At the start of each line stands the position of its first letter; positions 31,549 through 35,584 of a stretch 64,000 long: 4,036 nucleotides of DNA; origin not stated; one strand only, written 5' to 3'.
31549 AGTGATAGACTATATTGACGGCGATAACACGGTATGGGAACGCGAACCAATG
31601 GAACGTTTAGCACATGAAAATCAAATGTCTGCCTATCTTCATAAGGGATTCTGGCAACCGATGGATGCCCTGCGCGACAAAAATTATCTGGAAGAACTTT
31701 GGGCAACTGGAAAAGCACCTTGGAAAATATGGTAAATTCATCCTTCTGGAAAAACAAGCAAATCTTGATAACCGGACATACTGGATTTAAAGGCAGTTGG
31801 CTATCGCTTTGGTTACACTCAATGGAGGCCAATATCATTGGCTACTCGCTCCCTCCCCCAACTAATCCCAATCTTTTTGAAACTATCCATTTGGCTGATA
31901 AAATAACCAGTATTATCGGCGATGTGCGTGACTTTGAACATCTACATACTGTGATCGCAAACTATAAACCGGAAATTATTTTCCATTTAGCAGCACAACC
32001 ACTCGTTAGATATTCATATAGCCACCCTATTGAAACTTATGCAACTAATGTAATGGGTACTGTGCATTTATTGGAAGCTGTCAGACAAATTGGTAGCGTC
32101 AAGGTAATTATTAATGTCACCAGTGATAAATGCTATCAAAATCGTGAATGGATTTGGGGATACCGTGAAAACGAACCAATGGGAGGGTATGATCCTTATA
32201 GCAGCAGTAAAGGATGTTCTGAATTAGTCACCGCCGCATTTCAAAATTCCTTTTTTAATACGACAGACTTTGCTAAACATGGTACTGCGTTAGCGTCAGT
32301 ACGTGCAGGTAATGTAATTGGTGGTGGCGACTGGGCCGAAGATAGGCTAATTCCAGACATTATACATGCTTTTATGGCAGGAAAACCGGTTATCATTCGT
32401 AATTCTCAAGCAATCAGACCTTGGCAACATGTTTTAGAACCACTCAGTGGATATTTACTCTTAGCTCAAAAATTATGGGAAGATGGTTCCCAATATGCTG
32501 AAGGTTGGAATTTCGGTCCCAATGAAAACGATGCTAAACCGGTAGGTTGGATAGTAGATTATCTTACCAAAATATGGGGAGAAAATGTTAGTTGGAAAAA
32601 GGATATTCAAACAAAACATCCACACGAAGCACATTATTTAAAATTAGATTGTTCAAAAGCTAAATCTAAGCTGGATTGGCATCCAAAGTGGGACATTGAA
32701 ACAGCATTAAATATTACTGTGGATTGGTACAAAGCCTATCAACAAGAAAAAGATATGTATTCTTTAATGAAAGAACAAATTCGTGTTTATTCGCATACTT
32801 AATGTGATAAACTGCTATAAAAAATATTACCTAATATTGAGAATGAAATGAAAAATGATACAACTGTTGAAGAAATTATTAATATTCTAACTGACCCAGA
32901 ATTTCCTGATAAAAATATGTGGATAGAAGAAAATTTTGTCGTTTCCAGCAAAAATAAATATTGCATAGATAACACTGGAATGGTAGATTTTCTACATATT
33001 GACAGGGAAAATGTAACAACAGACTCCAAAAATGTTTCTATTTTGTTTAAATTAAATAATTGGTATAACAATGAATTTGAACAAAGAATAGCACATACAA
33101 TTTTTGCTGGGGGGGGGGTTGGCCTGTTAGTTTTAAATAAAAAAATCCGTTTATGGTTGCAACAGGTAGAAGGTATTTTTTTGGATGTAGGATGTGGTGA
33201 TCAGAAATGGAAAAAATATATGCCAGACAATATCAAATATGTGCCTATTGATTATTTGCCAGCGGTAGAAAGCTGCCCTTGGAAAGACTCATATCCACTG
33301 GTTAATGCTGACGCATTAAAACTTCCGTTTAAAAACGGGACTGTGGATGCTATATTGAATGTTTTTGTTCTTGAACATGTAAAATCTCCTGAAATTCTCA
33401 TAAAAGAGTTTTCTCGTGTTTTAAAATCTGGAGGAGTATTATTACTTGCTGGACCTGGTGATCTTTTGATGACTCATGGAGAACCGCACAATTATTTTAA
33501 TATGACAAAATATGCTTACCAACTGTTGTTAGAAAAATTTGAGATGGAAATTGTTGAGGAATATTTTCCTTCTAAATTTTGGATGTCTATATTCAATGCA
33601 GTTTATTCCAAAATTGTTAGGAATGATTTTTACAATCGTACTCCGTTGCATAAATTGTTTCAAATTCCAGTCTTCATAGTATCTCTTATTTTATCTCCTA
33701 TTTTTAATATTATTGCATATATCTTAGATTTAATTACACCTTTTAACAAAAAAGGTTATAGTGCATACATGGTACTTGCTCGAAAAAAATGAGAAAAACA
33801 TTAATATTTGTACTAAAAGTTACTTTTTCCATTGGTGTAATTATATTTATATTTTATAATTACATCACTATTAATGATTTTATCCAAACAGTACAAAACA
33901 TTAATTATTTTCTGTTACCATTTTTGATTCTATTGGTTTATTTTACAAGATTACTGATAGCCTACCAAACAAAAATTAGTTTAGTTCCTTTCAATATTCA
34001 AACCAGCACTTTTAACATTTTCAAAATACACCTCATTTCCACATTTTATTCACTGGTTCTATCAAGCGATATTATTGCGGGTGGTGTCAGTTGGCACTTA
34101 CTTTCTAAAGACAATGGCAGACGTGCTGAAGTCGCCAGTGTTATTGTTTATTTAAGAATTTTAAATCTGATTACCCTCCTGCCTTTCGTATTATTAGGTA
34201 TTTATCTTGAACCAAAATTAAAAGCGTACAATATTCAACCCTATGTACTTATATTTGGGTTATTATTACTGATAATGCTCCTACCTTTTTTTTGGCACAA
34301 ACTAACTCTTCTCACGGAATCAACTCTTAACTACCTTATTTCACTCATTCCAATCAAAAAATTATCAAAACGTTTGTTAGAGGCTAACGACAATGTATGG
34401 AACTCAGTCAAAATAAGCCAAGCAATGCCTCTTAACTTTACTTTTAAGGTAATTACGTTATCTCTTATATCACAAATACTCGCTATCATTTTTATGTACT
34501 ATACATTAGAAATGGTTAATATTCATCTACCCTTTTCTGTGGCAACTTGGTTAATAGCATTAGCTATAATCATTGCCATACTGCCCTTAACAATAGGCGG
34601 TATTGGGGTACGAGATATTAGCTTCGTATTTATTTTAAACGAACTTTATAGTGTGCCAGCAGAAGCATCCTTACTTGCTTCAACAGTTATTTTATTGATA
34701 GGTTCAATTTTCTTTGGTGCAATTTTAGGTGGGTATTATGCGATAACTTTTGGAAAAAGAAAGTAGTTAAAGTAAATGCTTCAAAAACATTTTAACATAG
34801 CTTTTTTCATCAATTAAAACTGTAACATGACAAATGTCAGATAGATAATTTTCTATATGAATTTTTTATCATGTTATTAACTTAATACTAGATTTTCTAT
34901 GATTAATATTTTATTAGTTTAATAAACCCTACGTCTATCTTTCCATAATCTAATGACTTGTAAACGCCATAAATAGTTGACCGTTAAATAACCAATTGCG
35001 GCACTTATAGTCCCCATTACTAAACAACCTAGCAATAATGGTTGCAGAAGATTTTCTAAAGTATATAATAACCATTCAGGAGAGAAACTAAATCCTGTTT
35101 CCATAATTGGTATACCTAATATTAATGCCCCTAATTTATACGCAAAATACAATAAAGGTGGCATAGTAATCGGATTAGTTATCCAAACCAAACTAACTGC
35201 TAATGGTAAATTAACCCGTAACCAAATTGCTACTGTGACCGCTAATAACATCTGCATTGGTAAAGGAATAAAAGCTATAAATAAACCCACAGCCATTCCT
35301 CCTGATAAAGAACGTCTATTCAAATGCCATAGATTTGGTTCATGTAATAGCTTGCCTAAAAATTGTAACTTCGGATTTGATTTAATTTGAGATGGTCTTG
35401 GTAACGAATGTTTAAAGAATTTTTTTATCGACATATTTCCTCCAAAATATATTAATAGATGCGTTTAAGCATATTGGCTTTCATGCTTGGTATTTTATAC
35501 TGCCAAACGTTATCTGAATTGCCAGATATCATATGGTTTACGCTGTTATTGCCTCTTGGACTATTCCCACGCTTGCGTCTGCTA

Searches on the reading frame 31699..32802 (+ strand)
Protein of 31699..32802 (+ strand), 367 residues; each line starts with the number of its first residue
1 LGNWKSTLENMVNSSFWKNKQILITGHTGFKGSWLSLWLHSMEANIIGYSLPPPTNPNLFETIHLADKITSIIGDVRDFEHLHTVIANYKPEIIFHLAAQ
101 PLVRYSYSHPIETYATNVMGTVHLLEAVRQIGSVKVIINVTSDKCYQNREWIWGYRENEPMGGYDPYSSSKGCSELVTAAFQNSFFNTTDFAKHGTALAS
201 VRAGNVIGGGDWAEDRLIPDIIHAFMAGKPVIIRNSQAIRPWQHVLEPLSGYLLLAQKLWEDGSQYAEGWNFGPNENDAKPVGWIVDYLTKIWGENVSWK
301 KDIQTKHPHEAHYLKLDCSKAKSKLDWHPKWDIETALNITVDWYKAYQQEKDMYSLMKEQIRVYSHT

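Call 3: search_protein_families(library=pfam, proteins=[window:31699-32802:+])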
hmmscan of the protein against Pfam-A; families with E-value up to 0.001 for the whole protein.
window:31699-32802:+ (367 aa): 6 families
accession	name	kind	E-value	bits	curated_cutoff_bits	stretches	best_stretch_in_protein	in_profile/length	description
PF16363.11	GDP_Man_Dehyd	-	4.6e-37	128.7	27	1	23-337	1-329/332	GDP-mannose 4,6 dehydratase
PF01370.27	Epimerase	-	2.1e-27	96.5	20.9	1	22-258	1-227/240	NAD dependent epimerase/dehydratase family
PF02719.21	Polysacc_synt_2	-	1.6e-15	57.5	20.2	1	64-240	51-201/293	Polysaccharide biosynthesis protein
PF01073.25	3Beta_HSD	-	4.4e-06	26.4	22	1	24-186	2-166/280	3-beta hydroxysteroid dehydrogenase/isomerase family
PF04321.23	RmlD_sub_bind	-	4.2e-05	23.2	27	1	21-176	2-134/287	RmlD substrate binding domain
PF07993.18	NAD_binding_4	-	0.00055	19.6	20.1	0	90-151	88-146/258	Male sterility protein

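Call 4: search_protein_families(library=ncbifam, proteins=[window:31699-32802:+])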
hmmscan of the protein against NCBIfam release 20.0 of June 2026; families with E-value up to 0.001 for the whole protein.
window:31699-32802:+ (367 aa): 17 families
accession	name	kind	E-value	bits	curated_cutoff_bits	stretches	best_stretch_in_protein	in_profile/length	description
TIGR02622.1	CDP_4_6_dhtase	equivalog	1.1e-162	541.1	278.45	1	16-364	1-351/352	CDP-glucose 4,6-dehydratase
TIGR01181.1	dTDP_gluc_dehyt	equivalog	1e-32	113.5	365.1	1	21-349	1-316/321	dTDP-glucose 4,6-dehydratase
TIGR01179.1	galE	equivalog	7.1e-26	90.8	262.3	1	21-349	1-330/332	UDP-glucose 4-epimerase GalE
TIGR04180.1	EDH_00030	hypoth_equivalog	1.5e-22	80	475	1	22-331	1-296/297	NAD-dependent 4,6-dehydratase LegB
NF007490.0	PRK10084.1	subfamily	6e-18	65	649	2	156-349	156-339/361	dTDP-glucose 4,6-dehydratase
NF007582.0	PRK10217.1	equivalog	4.3e-17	62.3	698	1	20-347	2-334/355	dTDP-glucose 4,6-dehydratase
TIGR01472.1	gmd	equivalog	2.4e-16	59.9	415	1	21-185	2-173/342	GDP-mannose 4,6-dehydratase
NF007956.0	PRK10675.1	subfamily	1.3e-12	47.5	394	1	21-184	2-166/338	UDP-glucose 4-epimerase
TIGR03589.1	PseB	equivalog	2e-09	36.9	407.75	1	17-145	2-128/324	UDP-N-acetylglucosamine 4,6-dehydratase (inverting)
TIGR04130.1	FnlA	equivalog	1.4e-08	34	730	1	17-145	2-127/337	UDP-N-acetylglucosamine 4,6-dehydratase/5-epimerase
NF041015.1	UDPsulfquin_syn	equivalog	3.4e-08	32.9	575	1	64-133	63-135/384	UDP-sulfoquinovose synthase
NF011728.1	PRK15181.1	equivalog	1.8e-07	30.5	760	1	18-345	14-338/348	Vi polysaccharide biosynthesis UDP-N-acetylglucosaminuronic acid C-4 epimerase TviC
TIGR03466.1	HpnA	hypoth_equivalog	6.7e-07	28.5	367.65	1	21-140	2-111/327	hopanoid-associated sugar epimerase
NF042423.1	oxyalk_red_Shew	equivalog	7.9e-06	25.2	580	1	19-149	8-126/331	2-alkyl-3-oxoalkanoate reductase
TIGR01214.1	rmlD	equivalog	8.4e-06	25.1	224.05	1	73-182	33-139/285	dTDP-4-dehydrorhamnose reductase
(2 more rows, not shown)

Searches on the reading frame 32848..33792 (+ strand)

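Call 15: search_protein_families(library=pfam, proteins=[window:32848-33792:+])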
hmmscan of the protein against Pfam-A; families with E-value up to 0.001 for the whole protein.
window:32848-33792:+ (314 aa): 7 families
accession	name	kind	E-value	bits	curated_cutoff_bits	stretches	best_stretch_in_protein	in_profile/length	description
PF08241.18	Methyltransf_11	-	2.5e-15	57.3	21.2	1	112-199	1-94/95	Methyltransferase domain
PF13489.12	Methyltransf_23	-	5e-11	43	27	1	105-203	20-119/164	Methyltransferase domain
PF13649.12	Methyltransf_25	-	1.6e-08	35.6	27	1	112-196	2-97/97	Methyltransferase domain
PF08242.18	Methyltransf_12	-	6.3e-05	24.1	30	1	112-198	1-98/98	Methyltransferase domain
PF13847.12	Methyltransf_31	-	0.00011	22.4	27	0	112-204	8-113/145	Methyltransferase domain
PF01209.24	Ubie_methyltran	-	0.00062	19.6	20.1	0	151-199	102-150/233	ubiE/COQ5 methyltransferase family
PF05148.21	Methyltransf_8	-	0.00078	19.8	27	0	106-201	71-157/219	Hypothetical methyltransferase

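Call 61: search_protein_families(library=ncbifam, proteins=[window:32848-33792:+], max_evalue=0.1)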
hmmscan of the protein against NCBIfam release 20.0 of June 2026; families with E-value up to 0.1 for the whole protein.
window:32848-33792:+ (314 aa): 23 families
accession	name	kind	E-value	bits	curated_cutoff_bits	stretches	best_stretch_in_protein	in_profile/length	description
NF045667.1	MTase_DVU1556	equivalog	1.3e-11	44.4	155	1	106-208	21-124/213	DVU_1556 family methyltransferase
NF001241.0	PRK00216.1-2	equivalog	2.2e-06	27.5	327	1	147-201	94-148/231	demethylmenaquinone methyltransferase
NF001244.0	PRK00216.1-5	equivalog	1.6e-05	24.3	216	1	148-199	101-152/236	bifunctional demethylmenaquinone methyltransferase/2-methoxy-6-polyprenyl-1,4-benzoquinol methylase UbiE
TIGR02072.1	BioC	equivalog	1.8e-05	24.7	184.95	1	109-205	36-137/244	malonyl-ACP O-methyltransferase BioC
TIGR01934.1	MenG_MenH_UbiE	subfamily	2.3e-05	23.8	158.35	1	149-199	90-140/223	ubiquinone/menaquinone biosynthesis methyltransferase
NF045823.1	PthPhpthDimycoMt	equivalog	3.3e-05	23.2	300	1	151-201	117-167/256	phthiotriol/phenolphthiotriol dimycocerosates methyltransferase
NF045825.1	FAmtase_mtf2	equivalog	3.9e-05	23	400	1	112-201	63-159/248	fatty-acid O-methyltransferase Mtf2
NF001240.0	PRK00216.1-1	equivalog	7.6e-05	21.9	378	1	150-200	118-168/251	bifunctional demethylmenaquinone methyltransferase/2-methoxy-6-polyprenyl-1,4-benzoquinol methylase UbiE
TIGR01983.1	UbiG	equivalog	0.00023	20.5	102.95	1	163-201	114-152/228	bifunctional 2-polyprenyl-6-hydroxyphenol methylase/3-demethylubiquinol 3-O-methyltransferase UbiG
NF001243.0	PRK00216.1-4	equivalog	0.00039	19.8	235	1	150-199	101-150/237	demethylmenaquinone methyltransferase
TIGR04345.1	ovoA_Cterm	equivalog_domain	0.0006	19.4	170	1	152-215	121-184/242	putative 4-mercaptohistidine N1-methyltransferase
NF052510.1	methyltran_MpqE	exception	0.0011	18.4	335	1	150-197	101-148/234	methyl-plastoquinone biosynthesis methyltransferase MpqE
NF041537.1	ArsM_AhpD_UU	exception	0.0015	17.4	510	1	153-201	133-181/345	arsenite methyltransferase/AhpD domain selenoprotein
NF047649.1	MTase_UXPK_star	exception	0.0016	17.5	460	1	154-202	135-183/283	methyltransferase/UXPK-star double selenoprotein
NF008300.0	PRK11088.1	equivalog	0.0034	16.9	303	1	151-207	137-186/272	23S rRNA (guanine(745)-N(1))-methyltransferase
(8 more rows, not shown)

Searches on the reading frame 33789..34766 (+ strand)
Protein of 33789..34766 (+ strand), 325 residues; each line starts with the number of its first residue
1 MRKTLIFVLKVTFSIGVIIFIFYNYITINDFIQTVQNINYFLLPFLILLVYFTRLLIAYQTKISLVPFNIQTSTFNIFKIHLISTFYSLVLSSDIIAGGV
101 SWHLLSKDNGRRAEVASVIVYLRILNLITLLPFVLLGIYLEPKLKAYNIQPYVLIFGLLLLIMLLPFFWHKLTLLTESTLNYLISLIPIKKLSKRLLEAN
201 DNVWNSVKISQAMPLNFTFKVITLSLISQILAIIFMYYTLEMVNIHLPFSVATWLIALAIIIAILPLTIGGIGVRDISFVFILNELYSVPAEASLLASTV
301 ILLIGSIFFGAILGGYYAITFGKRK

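Call 15: search_protein_families(library=pfam, proteins=[window:33789-34766:+])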
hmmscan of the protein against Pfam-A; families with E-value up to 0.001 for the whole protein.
window:33789-34766:+ (325 aa): 1 family
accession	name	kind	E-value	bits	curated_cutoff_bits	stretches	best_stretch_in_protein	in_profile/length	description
PF03706.18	LPG_synthase_TM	-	1.6e-20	74.2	33.4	1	8-308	2-297/302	Lysylphosphatidylglycerol synthase TM region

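Call 61: search_protein_families(library=ncbifam, proteins=[window:33789-34766:+], max_evalue=0.1)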
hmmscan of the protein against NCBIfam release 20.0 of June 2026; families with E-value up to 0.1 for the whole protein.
window:33789-34766:+ (325 aa): 2 families
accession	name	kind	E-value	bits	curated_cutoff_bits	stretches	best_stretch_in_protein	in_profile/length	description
TIGR00374.1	TIGR00374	subfamily_domain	2.1e-07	30.7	43.2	1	18-320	7-316/323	flippase-like domain-containing protein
NF033480.1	bifunc_MprF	equivalog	0.00052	18.4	600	1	209-290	187-268/841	bifunctional lysylphosphatidylglycerol flippase/synthetase MprF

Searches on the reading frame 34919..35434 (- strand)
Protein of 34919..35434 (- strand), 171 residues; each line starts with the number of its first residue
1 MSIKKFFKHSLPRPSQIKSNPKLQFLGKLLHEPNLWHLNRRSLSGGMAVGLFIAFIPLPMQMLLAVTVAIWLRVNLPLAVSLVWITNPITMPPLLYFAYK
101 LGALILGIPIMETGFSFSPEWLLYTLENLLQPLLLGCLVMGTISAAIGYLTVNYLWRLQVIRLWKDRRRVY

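Call 15: search_protein_families(library=pfam, proteins=[window:34919-35434:-])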
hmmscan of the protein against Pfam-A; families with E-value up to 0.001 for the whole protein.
window:34919-35434:- (171 aa): 1 family
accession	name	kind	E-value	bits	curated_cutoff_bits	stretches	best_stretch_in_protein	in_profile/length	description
PF09835.14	DUF2062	-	2.7e-49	167.4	27.4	1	24-165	2-147/147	Uncharacterized protein conserved in bacteria (DUF2062)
